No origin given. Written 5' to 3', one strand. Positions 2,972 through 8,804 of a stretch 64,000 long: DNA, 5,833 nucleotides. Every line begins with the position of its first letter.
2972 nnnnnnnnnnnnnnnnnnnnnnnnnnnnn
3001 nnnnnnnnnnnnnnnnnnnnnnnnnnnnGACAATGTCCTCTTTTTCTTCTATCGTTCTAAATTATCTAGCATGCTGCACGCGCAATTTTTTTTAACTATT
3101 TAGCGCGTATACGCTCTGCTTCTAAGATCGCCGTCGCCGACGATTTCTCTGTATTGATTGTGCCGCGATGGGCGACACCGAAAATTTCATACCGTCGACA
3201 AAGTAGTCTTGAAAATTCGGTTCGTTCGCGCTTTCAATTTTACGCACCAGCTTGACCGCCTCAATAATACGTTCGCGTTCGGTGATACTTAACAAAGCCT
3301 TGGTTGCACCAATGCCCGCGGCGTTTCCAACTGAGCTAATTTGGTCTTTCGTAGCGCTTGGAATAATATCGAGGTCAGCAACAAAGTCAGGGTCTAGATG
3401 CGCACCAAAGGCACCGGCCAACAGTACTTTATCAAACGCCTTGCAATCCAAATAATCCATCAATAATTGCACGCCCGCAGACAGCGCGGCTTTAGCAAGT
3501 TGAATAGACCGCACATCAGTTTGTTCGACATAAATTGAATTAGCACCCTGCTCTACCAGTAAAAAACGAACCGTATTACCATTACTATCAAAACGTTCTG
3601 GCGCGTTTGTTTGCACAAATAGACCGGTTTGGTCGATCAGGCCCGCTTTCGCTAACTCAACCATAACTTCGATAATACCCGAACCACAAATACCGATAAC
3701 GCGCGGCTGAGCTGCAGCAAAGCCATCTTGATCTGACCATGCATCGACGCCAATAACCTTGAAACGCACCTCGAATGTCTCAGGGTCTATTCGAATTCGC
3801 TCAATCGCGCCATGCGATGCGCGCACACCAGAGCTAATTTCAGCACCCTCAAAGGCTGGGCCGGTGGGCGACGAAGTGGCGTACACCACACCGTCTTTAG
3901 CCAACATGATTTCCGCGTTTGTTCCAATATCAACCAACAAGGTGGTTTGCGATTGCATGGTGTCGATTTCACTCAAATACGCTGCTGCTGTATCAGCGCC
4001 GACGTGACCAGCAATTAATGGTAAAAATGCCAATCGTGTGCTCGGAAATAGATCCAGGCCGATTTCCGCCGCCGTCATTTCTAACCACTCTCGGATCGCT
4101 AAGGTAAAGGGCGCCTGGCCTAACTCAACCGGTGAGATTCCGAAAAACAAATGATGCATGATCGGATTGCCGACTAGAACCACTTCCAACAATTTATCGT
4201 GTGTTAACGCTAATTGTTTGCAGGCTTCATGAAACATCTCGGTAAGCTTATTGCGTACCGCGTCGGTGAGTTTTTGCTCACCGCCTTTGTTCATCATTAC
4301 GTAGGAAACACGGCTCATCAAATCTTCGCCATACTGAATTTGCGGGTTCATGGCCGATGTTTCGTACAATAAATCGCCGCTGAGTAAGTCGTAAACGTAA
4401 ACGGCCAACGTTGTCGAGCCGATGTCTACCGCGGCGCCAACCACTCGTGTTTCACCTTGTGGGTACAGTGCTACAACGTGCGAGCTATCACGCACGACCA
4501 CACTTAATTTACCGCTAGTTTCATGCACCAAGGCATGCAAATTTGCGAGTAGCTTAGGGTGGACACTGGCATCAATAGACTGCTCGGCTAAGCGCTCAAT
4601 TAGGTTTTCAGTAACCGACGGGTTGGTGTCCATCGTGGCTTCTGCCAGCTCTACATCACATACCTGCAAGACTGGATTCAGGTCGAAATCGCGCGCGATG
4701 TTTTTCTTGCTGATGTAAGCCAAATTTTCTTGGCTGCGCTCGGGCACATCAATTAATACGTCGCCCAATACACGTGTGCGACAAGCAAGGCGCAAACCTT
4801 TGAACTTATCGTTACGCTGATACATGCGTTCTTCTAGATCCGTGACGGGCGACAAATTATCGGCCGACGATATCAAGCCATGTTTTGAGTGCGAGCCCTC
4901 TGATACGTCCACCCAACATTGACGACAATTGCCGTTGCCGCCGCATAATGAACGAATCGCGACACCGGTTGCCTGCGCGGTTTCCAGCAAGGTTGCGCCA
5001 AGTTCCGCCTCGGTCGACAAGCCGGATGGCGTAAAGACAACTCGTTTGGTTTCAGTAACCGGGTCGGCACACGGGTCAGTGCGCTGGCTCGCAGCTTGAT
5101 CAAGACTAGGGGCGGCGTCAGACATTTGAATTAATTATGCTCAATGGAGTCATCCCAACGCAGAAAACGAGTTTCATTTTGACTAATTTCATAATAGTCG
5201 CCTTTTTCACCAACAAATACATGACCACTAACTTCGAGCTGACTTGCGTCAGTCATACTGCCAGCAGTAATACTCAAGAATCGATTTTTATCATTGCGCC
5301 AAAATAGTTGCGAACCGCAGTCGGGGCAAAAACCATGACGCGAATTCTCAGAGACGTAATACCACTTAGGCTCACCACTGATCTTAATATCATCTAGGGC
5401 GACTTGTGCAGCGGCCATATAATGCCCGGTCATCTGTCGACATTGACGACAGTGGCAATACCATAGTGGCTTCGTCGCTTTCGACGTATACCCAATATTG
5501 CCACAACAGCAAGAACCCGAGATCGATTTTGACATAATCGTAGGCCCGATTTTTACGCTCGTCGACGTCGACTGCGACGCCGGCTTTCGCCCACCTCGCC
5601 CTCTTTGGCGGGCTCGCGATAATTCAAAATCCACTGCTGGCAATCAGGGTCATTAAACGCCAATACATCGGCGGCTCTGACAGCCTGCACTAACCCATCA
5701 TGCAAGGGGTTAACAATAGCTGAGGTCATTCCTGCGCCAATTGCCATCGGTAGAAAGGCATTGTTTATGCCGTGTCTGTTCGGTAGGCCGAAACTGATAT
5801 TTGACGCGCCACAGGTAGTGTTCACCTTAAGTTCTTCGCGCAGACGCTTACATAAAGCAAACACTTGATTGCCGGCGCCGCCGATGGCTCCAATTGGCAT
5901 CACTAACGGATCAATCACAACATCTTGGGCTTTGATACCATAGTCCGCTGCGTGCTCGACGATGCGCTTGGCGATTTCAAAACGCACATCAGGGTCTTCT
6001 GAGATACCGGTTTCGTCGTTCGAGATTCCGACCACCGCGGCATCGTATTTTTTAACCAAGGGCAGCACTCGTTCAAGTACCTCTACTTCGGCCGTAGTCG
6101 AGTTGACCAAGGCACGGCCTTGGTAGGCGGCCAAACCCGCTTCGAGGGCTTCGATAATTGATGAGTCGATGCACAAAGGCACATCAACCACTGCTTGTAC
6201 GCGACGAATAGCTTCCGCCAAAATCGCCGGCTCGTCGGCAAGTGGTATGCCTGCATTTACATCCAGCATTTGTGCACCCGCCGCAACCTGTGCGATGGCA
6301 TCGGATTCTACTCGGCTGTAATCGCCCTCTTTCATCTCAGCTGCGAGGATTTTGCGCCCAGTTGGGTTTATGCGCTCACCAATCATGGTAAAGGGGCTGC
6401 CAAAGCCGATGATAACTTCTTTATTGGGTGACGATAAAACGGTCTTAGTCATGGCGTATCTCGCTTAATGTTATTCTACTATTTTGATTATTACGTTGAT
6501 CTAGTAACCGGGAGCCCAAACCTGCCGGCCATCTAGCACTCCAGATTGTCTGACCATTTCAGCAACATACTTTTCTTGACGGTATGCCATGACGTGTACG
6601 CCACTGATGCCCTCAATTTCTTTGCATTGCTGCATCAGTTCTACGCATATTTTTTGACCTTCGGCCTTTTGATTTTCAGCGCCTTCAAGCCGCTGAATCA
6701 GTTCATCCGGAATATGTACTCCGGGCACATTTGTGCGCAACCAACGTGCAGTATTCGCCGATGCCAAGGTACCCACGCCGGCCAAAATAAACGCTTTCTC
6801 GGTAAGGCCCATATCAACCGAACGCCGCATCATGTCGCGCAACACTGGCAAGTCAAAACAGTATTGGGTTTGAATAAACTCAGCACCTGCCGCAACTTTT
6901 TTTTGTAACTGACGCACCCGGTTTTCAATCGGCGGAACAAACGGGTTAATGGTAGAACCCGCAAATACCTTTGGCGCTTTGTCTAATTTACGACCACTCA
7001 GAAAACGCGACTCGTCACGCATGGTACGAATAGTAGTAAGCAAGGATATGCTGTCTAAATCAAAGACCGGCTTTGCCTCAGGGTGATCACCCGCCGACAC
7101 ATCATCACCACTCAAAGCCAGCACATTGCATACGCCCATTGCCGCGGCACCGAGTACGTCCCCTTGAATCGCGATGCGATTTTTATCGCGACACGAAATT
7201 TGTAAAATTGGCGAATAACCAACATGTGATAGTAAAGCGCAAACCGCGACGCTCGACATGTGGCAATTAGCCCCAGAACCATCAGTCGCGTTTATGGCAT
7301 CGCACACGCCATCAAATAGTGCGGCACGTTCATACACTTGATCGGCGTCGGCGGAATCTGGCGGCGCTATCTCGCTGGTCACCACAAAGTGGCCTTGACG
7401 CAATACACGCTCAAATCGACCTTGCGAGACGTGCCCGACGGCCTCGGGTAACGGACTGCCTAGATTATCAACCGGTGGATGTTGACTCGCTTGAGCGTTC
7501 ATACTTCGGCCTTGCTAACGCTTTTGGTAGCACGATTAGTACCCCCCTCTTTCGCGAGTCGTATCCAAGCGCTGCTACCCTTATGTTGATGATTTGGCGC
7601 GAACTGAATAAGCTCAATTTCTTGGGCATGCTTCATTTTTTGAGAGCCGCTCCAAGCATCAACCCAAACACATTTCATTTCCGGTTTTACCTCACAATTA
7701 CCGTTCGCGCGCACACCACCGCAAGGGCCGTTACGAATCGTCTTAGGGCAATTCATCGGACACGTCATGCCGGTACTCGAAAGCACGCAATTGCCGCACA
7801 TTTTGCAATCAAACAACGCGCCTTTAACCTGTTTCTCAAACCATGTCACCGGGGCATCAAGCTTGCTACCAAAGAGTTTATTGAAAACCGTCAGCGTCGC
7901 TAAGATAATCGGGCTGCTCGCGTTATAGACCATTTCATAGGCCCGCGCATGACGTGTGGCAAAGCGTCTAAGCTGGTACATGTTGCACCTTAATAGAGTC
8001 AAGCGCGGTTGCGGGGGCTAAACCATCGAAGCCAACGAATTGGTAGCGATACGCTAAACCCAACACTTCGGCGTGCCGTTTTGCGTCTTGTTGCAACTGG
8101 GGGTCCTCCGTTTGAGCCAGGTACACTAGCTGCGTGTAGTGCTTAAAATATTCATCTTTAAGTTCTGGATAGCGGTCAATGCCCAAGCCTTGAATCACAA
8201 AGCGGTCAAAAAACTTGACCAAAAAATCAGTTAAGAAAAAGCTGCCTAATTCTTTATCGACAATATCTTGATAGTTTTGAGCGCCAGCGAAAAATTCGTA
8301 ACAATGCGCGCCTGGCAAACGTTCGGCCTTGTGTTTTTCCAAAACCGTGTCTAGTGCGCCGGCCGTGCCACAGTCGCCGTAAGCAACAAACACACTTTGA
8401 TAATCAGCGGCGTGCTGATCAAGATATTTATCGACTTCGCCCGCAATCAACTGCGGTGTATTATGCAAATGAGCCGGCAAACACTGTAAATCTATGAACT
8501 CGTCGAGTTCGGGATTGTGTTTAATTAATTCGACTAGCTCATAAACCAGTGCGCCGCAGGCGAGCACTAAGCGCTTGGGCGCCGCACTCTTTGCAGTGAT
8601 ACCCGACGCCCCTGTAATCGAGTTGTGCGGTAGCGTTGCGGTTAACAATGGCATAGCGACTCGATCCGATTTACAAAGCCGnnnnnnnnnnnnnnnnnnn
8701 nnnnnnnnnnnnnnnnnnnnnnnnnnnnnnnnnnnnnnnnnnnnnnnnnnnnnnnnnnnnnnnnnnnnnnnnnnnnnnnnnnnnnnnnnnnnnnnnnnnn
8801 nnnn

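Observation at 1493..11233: Self-contained oxygenase-fed, cobalamin-dependent demethylation system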

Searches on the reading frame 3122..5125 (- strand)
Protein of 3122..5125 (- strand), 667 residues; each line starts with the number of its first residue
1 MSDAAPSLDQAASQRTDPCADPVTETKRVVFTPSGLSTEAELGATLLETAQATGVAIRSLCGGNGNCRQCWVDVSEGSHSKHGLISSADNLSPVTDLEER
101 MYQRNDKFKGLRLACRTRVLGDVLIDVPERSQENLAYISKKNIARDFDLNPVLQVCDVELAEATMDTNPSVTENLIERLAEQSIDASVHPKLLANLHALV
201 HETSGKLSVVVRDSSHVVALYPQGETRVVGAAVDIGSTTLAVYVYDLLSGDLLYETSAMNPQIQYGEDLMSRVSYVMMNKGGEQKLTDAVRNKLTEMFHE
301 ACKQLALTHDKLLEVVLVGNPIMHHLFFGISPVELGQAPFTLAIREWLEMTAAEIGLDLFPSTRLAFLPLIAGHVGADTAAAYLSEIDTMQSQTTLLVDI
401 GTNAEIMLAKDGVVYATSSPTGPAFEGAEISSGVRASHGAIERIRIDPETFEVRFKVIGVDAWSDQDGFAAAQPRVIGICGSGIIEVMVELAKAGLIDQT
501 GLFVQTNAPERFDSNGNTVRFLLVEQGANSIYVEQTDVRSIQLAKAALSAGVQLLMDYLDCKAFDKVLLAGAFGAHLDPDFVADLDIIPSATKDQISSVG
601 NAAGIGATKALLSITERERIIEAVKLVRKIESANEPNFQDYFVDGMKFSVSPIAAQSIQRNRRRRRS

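Call 3: search_protein_families(library=pfam, proteins=[window:3122-5125:-])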
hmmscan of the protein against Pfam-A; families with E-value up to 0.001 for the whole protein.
window:3122-5125:- (667 aa): 4 families
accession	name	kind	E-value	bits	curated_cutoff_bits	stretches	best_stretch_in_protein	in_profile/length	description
PF14574.11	RACo_C_ter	-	1e-72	244.8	27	1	394-649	2-250/261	C-terminal domain of RACo the ASKHA domain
PF17651.6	Raco_middle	-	7.9e-45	152.9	26.8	1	230-384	2-156/163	RACo middle region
PF17650.6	RACo_linker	-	5.6e-10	39.4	26.2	1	144-225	3-84/86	RACo linker region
PF00111.32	Fer2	-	9.1e-08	32.4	21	1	33-119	5-76/77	2Fe-2S iron-sulfur cluster binding domain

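Call 4: search_protein_families(library=ncbifam, proteins=[window:3122-5125:-])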
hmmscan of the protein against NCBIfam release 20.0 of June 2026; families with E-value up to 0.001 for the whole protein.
window:3122-5125:- (667 aa): 4 families
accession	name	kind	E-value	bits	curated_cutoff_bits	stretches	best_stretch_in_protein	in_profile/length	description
NF040756.1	corr_regen_AcsV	exception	2.3e-95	320.3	800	1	29-644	2-619/632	corrinoid activation/regeneration protein AcsV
TIGR04270.1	Rama_corrin_act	subfamily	6.2e-24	84.2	500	1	231-631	3-394/534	methylamine methyltransferase corrinoid protein reductive activase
TIGR01941.1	nqrF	equivalog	1.3e-10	40.8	295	1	37-131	43-124/405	NADH:ubiquinone reductase (Na(+)-transporting) subunit F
TIGR02007.1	fdx_isc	equivalog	3e-05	24.1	132.1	1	30-129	10-101/110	ISC system 2Fe-2S type ferredoxin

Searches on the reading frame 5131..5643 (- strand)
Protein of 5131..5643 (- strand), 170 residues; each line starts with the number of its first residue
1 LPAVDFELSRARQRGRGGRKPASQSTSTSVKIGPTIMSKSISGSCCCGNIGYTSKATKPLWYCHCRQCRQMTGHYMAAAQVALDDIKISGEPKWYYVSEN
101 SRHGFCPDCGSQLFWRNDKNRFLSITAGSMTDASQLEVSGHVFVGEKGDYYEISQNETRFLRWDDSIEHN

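Call 3: search_protein_families(library=pfam, proteins=[window:5131-5643:-])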
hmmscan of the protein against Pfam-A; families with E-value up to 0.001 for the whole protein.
window:5131-5643:- (170 aa): 1 family
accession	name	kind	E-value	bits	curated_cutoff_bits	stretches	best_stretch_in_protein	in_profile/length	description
PF04828.22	GFA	-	1.1e-18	67.8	24.3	1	41-145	2-114/115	Glutathione-dependent formaldehyde-activating enzyme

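Call 4: search_protein_families(library=ncbifam, proteins=[window:5131-5643:-])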
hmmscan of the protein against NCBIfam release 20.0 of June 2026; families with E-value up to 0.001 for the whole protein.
window:5131-5643:- (170 aa): 0 families

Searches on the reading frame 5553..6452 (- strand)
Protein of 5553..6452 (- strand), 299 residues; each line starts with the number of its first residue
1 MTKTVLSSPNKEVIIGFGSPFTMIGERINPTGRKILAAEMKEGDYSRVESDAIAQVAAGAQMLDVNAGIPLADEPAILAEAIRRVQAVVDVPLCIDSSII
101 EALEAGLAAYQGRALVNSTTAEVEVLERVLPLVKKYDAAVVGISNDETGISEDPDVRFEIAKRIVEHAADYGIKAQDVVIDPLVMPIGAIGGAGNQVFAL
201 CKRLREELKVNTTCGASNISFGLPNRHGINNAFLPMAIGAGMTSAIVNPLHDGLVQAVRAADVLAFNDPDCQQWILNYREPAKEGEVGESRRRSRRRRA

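Call 3: search_protein_families(library=pfam, proteins=[window:5553-6452:-])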
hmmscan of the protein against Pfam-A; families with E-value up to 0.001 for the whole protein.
window:5553-6452:- (299 aa): 2 families
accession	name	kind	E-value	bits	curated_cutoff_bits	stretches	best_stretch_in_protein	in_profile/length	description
PF00809.28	Pterin_bind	-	7.5e-26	91.7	25.5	1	25-248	1-244/244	Pterin binding enzyme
PF03599.22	CdhD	-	3.4e-07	29.8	24.8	1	71-188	78-182/387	CO dehydrogenase/acetyl-CoA synthase delta subunit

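Call 4: search_protein_families(library=ncbifam, proteins=[window:5553-6452:-])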
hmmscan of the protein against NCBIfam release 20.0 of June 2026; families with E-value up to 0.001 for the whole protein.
window:5553-6452:- (299 aa): 4 families
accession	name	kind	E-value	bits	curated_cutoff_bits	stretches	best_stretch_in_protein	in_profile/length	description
NF005719.0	PRK07535.1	domain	9e-109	362.7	259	1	21-283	1-263/268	methyltetrahydrofolate:corrinoid/iron-sulfur protein methyltransferase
TIGR02082.1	metH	equivalog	1.2e-42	145.7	1010.85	1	7-249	329-586/1182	methionine synthase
NF040758.1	CODH_ACS_meth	exception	7.8e-39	133.6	370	1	21-265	4-249/261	carbon monoxide dehydrogenase/acetyl-CoA synthase methytransferase subunit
NF007024.0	PRK09490.1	equivalog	2.2e-30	105.2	1497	1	12-249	351-603/1234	methionine synthase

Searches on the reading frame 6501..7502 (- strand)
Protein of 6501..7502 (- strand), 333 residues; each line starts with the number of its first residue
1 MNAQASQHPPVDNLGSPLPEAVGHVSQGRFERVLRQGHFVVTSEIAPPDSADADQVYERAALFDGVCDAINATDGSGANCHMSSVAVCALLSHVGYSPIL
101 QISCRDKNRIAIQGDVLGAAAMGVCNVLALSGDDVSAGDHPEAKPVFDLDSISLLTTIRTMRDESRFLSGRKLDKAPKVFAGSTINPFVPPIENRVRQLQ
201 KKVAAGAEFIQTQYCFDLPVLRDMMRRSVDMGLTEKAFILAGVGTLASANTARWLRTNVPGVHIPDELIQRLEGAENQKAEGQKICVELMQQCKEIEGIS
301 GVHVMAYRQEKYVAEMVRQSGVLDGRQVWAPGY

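Call 3: search_protein_families(library=pfam, proteins=[window:6501-7502:-])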
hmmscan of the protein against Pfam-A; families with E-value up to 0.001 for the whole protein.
window:6501-7502:- (333 aa): 1 family
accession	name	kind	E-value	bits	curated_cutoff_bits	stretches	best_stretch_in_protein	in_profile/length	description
PF02219.23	MTHFR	-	4.2e-33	115.4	24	1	30-321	2-287/287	Methylenetetrahydrofolate reductase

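Call 4: search_protein_families(library=ncbifam, proteins=[window:6501-7502:-])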
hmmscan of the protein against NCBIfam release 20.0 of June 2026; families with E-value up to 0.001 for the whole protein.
window:6501-7502:- (333 aa): 3 families
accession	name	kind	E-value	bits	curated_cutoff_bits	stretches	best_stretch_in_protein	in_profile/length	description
NF006396.0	PRK08645.1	equivalog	5.7e-58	196.5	453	1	26-314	310-596/611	bifunctional homocysteine S-methyltransferase/methylenetetrahydrofolate reductase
TIGR00676.1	fadh2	equivalog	5.7e-17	62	293.7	1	44-318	4-272/275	methylenetetrahydrofolate reductase [NAD(P)H]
TIGR00677.1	fadh2_euk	equivalog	3.2e-14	52.9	310.05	1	71-324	34-279/281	methylenetetrahydrofolate reductase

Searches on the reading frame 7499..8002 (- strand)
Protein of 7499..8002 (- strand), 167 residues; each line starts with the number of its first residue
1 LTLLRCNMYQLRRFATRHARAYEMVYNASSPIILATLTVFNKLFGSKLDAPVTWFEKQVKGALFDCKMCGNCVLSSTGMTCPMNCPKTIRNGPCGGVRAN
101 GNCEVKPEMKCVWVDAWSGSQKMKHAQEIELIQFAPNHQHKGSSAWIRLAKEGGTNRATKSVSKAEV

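Call 3: search_protein_families(library=pfam, proteins=[window:7499-8002:-])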
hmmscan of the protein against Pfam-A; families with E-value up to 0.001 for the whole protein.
window:7499-8002:- (167 aa): 1 family
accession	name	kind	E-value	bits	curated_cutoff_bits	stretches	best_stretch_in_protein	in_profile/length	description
PF12225.13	DUF5981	-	9.3e-26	89.8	23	1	49-133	5-89/95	Methylene-tetrahydrofolate reductase C terminal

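Call 4: search_protein_families(library=ncbifam, proteins=[window:7499-8002:-])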
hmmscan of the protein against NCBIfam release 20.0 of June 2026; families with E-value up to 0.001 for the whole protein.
window:7499-8002:- (167 aa): 0 families

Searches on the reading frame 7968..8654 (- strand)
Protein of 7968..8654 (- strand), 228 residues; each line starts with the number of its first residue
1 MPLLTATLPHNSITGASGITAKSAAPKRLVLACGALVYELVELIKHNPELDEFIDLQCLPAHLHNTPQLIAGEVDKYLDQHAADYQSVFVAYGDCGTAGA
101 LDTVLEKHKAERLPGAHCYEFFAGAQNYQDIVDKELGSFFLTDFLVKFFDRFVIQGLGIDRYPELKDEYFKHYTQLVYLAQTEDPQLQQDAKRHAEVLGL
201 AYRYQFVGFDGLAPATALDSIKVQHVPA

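Call 3: search_protein_families(library=pfam, proteins=[window:7968-8654:-])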
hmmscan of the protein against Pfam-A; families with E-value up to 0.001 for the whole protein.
window:7968-8654:- (228 aa): 1 family
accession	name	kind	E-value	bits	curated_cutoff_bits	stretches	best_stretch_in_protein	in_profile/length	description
PF07796.16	DUF1638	-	1.3e-26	93.8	27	1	58-210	1-155/161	Protein of unknown function (DUF1638)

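Call 4: search_protein_families(library=ncbifam, proteins=[window:7968-8654:-])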
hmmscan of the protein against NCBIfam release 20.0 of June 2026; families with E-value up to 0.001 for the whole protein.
window:7968-8654:- (228 aa): 0 families
